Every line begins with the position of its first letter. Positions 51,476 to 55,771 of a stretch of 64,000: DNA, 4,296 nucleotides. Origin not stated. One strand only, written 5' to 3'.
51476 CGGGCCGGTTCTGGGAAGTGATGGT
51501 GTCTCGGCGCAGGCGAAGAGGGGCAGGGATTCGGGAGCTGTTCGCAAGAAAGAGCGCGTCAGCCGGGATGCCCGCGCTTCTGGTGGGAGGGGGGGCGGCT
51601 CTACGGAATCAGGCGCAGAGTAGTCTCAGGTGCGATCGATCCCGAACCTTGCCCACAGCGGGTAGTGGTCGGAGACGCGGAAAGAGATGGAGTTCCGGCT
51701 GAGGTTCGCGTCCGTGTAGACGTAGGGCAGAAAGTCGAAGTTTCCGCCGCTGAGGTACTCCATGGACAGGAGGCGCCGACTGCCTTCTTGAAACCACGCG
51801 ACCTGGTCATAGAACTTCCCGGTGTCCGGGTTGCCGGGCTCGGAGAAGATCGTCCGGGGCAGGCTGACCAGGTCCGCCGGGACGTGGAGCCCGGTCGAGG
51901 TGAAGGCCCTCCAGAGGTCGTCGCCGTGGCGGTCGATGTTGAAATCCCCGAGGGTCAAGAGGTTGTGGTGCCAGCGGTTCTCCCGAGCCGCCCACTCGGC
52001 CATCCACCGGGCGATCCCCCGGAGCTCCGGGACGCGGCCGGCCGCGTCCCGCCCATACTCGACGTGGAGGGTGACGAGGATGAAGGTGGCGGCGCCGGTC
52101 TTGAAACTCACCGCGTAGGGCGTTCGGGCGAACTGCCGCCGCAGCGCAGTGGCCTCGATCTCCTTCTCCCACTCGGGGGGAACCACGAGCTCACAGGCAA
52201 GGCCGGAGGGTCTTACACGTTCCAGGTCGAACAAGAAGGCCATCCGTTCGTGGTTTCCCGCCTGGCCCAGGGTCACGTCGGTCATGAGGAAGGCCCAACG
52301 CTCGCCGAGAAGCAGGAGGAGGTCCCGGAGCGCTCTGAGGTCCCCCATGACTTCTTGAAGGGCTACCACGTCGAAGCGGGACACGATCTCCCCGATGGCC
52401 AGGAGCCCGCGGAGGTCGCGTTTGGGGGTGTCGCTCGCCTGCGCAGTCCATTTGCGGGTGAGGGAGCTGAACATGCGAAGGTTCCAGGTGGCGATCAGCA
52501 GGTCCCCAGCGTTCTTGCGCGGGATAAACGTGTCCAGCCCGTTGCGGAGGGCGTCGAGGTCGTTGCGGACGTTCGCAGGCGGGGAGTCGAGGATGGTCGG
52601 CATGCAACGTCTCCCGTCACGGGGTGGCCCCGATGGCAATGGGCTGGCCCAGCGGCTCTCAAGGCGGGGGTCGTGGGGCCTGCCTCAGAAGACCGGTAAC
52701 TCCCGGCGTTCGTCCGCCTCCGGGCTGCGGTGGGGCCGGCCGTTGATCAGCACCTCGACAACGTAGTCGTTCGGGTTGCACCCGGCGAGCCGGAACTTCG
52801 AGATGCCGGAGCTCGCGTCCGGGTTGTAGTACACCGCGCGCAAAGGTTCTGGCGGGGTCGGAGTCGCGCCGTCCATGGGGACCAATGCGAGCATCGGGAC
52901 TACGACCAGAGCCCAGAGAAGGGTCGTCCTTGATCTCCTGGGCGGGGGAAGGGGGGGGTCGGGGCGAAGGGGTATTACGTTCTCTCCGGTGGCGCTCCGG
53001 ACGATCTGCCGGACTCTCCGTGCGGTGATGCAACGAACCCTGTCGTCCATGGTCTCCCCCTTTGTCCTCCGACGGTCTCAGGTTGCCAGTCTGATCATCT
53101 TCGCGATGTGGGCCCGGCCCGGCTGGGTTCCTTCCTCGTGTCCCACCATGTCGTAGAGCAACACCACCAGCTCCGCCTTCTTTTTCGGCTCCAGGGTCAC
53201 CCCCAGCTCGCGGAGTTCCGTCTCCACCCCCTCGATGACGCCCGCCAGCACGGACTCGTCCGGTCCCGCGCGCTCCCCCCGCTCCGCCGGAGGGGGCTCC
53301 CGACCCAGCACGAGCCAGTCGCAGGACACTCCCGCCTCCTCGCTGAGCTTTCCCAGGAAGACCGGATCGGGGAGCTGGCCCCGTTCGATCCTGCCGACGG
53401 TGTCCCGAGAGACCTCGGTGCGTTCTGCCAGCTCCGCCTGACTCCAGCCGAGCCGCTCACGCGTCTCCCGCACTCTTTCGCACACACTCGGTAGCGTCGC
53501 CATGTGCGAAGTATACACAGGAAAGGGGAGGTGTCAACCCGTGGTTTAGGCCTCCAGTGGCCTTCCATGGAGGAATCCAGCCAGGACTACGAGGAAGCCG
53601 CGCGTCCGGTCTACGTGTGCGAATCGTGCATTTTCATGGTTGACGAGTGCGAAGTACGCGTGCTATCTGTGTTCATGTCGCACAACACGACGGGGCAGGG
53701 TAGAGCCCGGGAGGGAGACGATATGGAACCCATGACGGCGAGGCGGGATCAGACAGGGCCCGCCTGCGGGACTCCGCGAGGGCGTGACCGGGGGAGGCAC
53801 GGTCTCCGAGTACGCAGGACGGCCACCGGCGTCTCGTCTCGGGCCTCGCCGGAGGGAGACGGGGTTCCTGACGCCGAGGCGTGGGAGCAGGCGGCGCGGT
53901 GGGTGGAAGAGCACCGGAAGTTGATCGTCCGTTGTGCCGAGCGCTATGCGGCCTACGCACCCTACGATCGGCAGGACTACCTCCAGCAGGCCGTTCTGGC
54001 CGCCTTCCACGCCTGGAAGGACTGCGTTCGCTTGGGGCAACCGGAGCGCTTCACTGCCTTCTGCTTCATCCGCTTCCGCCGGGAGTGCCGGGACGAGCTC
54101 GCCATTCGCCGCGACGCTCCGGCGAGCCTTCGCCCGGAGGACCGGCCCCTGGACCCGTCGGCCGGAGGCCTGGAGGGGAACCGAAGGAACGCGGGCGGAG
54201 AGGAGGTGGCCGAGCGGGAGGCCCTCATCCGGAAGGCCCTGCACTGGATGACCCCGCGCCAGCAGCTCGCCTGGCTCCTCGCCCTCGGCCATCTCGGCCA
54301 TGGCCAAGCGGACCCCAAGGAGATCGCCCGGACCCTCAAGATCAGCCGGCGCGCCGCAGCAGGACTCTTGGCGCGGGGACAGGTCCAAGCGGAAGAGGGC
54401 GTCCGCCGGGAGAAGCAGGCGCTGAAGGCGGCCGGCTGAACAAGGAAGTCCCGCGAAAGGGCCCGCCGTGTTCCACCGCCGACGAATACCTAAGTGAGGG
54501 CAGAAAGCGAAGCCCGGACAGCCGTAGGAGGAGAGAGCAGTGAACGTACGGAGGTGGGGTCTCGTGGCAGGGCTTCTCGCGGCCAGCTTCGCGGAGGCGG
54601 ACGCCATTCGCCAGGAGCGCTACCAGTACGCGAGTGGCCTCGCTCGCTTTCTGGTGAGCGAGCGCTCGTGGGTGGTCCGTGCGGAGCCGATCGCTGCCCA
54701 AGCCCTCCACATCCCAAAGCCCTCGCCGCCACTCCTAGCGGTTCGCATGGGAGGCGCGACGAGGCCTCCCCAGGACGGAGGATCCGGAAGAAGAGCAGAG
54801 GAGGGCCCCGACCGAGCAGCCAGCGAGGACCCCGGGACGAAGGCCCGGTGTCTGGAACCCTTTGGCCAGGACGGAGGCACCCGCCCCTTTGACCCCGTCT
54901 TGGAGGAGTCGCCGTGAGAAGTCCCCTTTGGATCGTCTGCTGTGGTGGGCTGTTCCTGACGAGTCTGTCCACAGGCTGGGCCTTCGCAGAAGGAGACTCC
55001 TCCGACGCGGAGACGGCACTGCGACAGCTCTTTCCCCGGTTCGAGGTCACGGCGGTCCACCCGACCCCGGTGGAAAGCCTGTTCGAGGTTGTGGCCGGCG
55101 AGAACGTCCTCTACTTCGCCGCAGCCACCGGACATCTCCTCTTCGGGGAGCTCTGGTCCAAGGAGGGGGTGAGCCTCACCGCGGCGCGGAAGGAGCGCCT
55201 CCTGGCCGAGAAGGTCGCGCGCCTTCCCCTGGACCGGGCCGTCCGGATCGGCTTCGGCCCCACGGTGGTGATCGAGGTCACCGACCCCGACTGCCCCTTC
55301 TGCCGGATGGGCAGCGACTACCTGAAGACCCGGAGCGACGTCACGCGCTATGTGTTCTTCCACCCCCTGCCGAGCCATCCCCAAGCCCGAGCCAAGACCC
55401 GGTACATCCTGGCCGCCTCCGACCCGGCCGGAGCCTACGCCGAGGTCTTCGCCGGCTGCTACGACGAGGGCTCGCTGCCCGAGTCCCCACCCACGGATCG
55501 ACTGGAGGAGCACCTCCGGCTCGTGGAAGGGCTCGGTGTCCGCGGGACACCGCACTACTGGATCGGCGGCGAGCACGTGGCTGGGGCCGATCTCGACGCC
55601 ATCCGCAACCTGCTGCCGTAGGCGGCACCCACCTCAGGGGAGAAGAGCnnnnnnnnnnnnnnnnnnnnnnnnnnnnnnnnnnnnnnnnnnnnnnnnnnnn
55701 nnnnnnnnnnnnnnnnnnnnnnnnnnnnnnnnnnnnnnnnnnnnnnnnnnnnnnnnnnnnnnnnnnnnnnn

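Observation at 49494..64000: tRNA-Gly(GCC)-integrated conjugative element with an F-type (MPF-F) T4SS in a ~70% GC backbone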

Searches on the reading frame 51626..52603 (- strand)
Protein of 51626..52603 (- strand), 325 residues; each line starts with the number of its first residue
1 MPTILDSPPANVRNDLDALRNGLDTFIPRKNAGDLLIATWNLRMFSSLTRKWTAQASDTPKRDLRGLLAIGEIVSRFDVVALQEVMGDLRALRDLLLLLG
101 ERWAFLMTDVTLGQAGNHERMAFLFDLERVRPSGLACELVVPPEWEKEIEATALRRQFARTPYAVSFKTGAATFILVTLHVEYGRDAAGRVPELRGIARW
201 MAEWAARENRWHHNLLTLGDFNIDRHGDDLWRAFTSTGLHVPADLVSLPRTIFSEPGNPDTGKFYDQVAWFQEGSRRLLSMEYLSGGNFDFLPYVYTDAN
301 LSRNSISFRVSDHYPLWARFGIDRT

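Call 7: search_protein_families(library=pfam, max_evalue=0.01, proteins=[window:51626-52603:-])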
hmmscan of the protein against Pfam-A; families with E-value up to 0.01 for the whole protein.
window:51626-52603:- (325 aa): 1 family
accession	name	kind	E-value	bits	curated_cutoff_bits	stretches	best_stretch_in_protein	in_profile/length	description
PF03372.29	Exo_endo_phos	-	6.8e-10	39.5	24.5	1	38-278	1-197/225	Endonuclease/Exonuclease/phosphatase family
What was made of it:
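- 51626..52603 (-): Endonuclease/exonuclease/phosphatase-family protein (cargo or accessory gene). PF03372 7e-10 (call 7).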

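Call 9: search_protein_families(library=ncbifam, max_evalue=0.01, proteins=[window:51626-52603:-])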
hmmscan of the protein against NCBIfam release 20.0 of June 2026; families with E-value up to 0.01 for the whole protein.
window:51626-52603:- (325 aa): 1 family
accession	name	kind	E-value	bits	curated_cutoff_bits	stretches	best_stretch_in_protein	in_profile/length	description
NF045851.1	mem_nucl_MnuA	subfamily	8e-05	22.7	185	1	75-180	31-148/317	MnuA family membrane nuclease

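Call 92: search_protein_families(library=padloc, max_evalue=0.01, proteins=[window:51626-52603:-])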
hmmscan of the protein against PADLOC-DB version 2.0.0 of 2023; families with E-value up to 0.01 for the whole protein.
window:51626-52603:- (325 aa): 0 families
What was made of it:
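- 51626..52603 (-): No PADLOC hit (call 92).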

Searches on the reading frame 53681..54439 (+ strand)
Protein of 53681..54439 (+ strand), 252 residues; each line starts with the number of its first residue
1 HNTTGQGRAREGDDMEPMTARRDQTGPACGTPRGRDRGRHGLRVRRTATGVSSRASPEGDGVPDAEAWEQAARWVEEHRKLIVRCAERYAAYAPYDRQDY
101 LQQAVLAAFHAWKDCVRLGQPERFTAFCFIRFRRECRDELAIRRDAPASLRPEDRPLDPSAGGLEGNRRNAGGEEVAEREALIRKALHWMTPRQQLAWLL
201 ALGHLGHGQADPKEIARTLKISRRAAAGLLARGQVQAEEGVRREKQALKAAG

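Call 7: search_protein_families(library=pfam, max_evalue=0.01, proteins=[window:53681-54439:+])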
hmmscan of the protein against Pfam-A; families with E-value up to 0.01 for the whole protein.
window:53681-54439:+ (252 aa): 2 families
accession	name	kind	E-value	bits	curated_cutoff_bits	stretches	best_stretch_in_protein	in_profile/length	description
PF04542.20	Sigma70_r2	-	0.00022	21.4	24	1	75-141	2-66/71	Sigma-70 region 2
PF12802.13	MarR_2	-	0.005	17.4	27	0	195-232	7-43/61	MarR family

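Call 9: search_protein_families(library=ncbifam, max_evalue=0.01, proteins=[window:53681-54439:+])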
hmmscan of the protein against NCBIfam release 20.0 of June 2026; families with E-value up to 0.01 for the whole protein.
window:53681-54439:+ (252 aa): 3 families
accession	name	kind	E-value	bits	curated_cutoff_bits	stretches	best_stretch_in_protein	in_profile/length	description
TIGR02937.1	sigma70-ECF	superfamily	3.9e-10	39.6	42.9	1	71-232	3-156/165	sigma-70 family RNA polymerase sigma factor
NF004113.0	PRK05602.1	equivalog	0.0044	16.7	208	1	171-245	135-205/211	RNA polymerase sigma factor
TIGR02479.1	FliA_WhiG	subfamily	0.0056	16.4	189.6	1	75-213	2-142/224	FliA/WhiG family RNA polymerase sigma factor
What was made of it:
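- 53681..54439 (+): Divergent sigma-70-family protein with a sigma2 plus sigma4 core. PGAP starts it at 53903 (178 aa). TIGR02937 3.9e-10, below the cut-off (call 9).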

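Call 67: search_solved_structures(query=window:53681-54439:+, max_evalue=1, show_alignments=1)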
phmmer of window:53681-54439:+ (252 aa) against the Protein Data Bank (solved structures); distinct sequences matched with E-value up to 1: 2.
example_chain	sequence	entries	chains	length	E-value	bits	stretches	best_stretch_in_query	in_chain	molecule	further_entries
6pmi_F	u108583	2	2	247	0.067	15.8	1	84-181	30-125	RNA polymerase sigma factor FliA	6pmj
6pfj_A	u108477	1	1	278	0.61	12.7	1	97-208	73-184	RNA polymerase sigma factor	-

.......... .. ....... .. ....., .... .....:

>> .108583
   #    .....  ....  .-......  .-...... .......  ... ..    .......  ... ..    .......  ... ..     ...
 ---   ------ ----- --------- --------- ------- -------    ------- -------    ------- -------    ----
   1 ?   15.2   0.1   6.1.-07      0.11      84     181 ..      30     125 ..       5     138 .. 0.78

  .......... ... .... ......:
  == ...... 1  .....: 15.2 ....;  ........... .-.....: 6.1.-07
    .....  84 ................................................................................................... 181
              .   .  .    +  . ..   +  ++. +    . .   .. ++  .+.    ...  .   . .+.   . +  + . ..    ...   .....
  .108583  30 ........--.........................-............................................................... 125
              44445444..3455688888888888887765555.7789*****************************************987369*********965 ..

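Call 71: find_homologous_proteins(query=window:53681-54439:+, max_evalue=0.001)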
Query window:53681-54439:+ (252 aa): 10 proteins with E <= 0.001 among 3228 candidates.
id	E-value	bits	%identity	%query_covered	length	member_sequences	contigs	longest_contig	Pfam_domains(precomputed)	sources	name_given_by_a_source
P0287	2.1e-141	488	88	100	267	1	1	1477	PF04542.21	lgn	-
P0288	2.6e-112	392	87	83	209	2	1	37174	-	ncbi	ncbi:MAG: sigma-70 family RNA polymerase sigma factor [Thermodesulfobacteriota bacterium]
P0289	5.0e-111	388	99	71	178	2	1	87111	-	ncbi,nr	ncbi:MAG: sigma-70 family RNA polymerase sigma factor [Deferrisomatales bacterium]|nr:sigma-70 famil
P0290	3.5e-94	333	85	71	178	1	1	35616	-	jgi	jgi:RNA polymerase sigma factor (sigma-70 family)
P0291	8.6e-72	260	59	87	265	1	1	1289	-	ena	-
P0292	6.0e-68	247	63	66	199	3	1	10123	-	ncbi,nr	ncbi:MAG: sigma-70 family RNA polymerase sigma factor [Deferrisomatales bacterium]|nr:sigma-70 famil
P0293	1.6e-65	239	66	71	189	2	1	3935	-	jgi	jgi:RNA polymerase sigma factor (sigma-70 family)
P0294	3.6e-62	228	61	71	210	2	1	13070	-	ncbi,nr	ncbi:MAG: sigma-70 family RNA polymerase sigma factor [Deferrisomatales bacterium]|nr:sigma-70 famil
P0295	2.1e-59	219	61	69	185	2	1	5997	-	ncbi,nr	ncbi:MAG: sigma-70 family RNA polymerase sigma factor [Deferrisomatales bacterium]|nr:sigma-70 famil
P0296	1.2e-58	217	64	66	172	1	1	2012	-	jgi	-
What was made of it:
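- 53681..54439 (+): There are only 10 homologues, all in these elements and named sigma-70 family by NCBI (call 71).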

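Call 80: predict_structure(alignment_id=A5)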
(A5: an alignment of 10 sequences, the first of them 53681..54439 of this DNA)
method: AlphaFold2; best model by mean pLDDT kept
length: 252 residues; sequences in the alignment: 10
mean_pLDDT: 60.4   pTM: 0.37
mean pLDDT of the five models: 60.4, 57.6, 54.2, 53.1, 43.0
residues with pLDDT >= 90: 0; 70-90: 123; 50-70: 40; < 50: 89
segments of 3 or more residues with pLDDT < 50: 1-60, 149-172
pLDDT, mean of each block of 10 residues (from residue 1): 34 32 31 31 30 34 72 81 69 59 78 82 78 67 51 39 35 61 78 78 69 78 83 83 79 57
secondary structure, 60 per line:
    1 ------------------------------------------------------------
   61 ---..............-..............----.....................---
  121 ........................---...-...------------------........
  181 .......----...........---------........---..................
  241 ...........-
elements in order: H64-77 H79-92 H97-117 H121-144 H173-187 H192-202 H212-219 H223-251
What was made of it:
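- The sigma matches fall below the curated cut-offs, and the model has a mean pLDDT of only 60 (calls 9, 80).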

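Call 84: fold_search(model_id=the predicted structure, library=pdb)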
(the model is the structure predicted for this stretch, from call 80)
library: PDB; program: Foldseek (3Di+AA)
matches with E <= 10: 342; with E <= 0.001: 7
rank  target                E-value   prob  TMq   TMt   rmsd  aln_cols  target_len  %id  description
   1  6uu7_FFF              1.9e-04  1.00  0.27  0.26  28.0       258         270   16  E. coli sigma-S transcription initiation complex with a 6-nt RNA and an NTP ("Old" crystal soaked with UTP, CTP, ddG (released 2020-08-26)
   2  9a4r_A                2.2e-04  1.00  0.25  0.28  26.7       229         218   14  Integrative model of RPSH-RPOB by crosslinking MS and deep learning (released 2024-09-18)
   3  5ipl_F                3.6e-04  1.00  0.28  0.26  28.9       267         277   14  SigmaS-transcription initiation complex with 4-nt nascent RNA (released 2016-03-30)
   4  6uu9_FFF              6.1e-04  1.00  0.23  0.22  27.6       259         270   16  E. coli mutant sigma-S transcription initiation complex with an 8-nt RNA ("Fresh" mutant crystal soaked with GTP, UT (released 2020-08-26)
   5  9a7s_A                7.4e-04  1.00  0.24  0.24  25.3       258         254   14  Integrative model of RPSD-RPOB by crosslinking MS and deep learning (released 2024-09-18)
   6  6uu8_FFF              9.1e-04  1.00  0.24  0.23  27.9       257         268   16  E. coli mutant sigma-S transcription initiation complex with a 7-nt RNA ("Fresh" mutant crystal soaked with GTP, UTP (released 2020-08-26)
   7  6lts_F                9.6e-04  1.00  0.28  0.22  26.4       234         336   11  Crystal structure of Thermus thermophilus transcription initiation complex comprising a truncated sigma finger (released 2020-03-11)
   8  6omf_F                1.0e-03  1.00  0.23  0.21  28.5       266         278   16  CryoEM structure of SigmaS-transcription initiation complex with activator Crl (released 2019-08-28)
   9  9a58_A                1.1e-03  1.00  0.26  0.19  28.3       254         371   13  Integrative model of SIGA-RPOC by crosslinking MS and deep learning (released 2024-09-18)
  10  4g7h_F                1.2e-03  1.00  0.28  0.21  26.5       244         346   11  Crystal structure of Thermus thermophilus transcription initiation complex (released 2012-10-31)
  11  9m9e_F                1.3e-03  1.00  0.22  0.30  20.1       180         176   17  Structural Basis of Pausing During Transcription Initiation in Mycobacterium tuberculosis (released 2026-01-14)
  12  8hkc_E                1.4e-03  1.00  0.24  0.23  28.6       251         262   14  Cryo-EM structure of E. coli RNAP sigma32 complex (released 2023-05-31)
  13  6kqg_F                1.7e-03  1.00  0.28  0.21  26.4       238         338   11  Thermus thermophilus initial transcription complex comprising sigma A and 5'-OH RNA of 6 nt (released 2020-03-11)
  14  7vf9_F                1.7e-03  1.00  0.24  0.23  27.6       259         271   14  Cryo-EM structure of Pseudomonas aeruginosa RNAP sigmaS holoenzyme complexes (released 2022-07-27)
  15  6dv9_F                2.1e-03  1.00  0.25  0.36  25.4       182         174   16  Crystal structure of Mycobacterium tuberculosis transcription initiation complex(ECF sigma factor L) containing 5nt RN (released 2019-02-20)
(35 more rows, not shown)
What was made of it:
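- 53681..54439 (+): All 50 best Foldseek PDB matches to the AF2 model are sigma factors (calls 80, 84).
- Checked: It diverges from a sigma-70-family gene at 53681-54439 (+) (calls 7, 9, 71, 84).
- The sigma-factor fold is supported by calls 9, 67, 71, 80 and 84.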

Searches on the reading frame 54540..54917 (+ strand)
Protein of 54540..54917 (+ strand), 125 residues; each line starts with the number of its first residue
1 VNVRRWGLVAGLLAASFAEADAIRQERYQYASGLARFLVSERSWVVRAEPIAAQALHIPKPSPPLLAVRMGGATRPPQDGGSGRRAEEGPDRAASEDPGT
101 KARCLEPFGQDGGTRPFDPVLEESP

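Call 7: search_protein_families(library=pfam, max_evalue=0.01, proteins=[window:54540-54917:+])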
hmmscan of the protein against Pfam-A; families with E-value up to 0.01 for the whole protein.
window:54540-54917:+ (125 aa): 0 families

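Call 9: search_protein_families(library=ncbifam, max_evalue=0.01, proteins=[window:54540-54917:+])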
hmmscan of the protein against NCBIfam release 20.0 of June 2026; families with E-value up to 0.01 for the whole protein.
window:54540-54917:+ (125 aa): 0 families

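Call 92: search_protein_families(library=padloc, max_evalue=0.01, proteins=[window:54540-54917:+])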
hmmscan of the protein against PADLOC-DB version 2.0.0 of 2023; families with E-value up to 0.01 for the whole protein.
window:54540-54917:+ (125 aa): 0 families

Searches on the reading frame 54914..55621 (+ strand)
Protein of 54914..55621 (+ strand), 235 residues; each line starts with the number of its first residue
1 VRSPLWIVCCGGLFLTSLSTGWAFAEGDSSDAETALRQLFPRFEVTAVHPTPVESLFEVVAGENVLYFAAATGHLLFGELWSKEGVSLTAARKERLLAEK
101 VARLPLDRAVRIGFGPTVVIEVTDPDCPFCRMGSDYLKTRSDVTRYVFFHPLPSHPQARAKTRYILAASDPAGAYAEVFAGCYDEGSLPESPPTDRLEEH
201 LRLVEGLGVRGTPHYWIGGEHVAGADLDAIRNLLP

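Call 7: search_protein_families(library=pfam, max_evalue=0.01, proteins=[window:54914-55621:+])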
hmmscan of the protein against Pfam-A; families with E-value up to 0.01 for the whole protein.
window:54914-55621:+ (235 aa): 3 families
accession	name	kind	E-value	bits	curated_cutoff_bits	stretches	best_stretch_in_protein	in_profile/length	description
PF10411.14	DsbC_N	-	7.3e-13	48.4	25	1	25-90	3-70/70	Disulfide bond isomerase protein N-terminal domain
PF13098.12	Thioredoxin_2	-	1.2e-06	29.2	27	1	118-217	8-81/104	Thioredoxin-like domain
PF01323.26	DSBA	-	0.002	18.4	25.6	0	194-226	149-181/191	DSBA-like thioredoxin domain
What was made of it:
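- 54914..55621 (+): DsbC-family periplasmic disulfide isomerase. DsbC_N 7e-13 and Thioredoxin_2 1e-6 (call 7).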

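Call 9: search_protein_families(library=ncbifam, max_evalue=0.01, proteins=[window:54914-55621:+])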
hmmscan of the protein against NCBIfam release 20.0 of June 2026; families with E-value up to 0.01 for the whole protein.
window:54914-55621:+ (235 aa): 2 families
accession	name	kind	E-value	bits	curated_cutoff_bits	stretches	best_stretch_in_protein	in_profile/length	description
NF008129.0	PRK10877.1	equivalog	1.7e-06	27.5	215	1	29-214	19-205/237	bifunctional protein-disulfide isomerase/oxidoreductase DsbC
NF008657.0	PRK11657.1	equivalog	0.00035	19.9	124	1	66-214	61-222/251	thiol:disulfide interchange protein DsbG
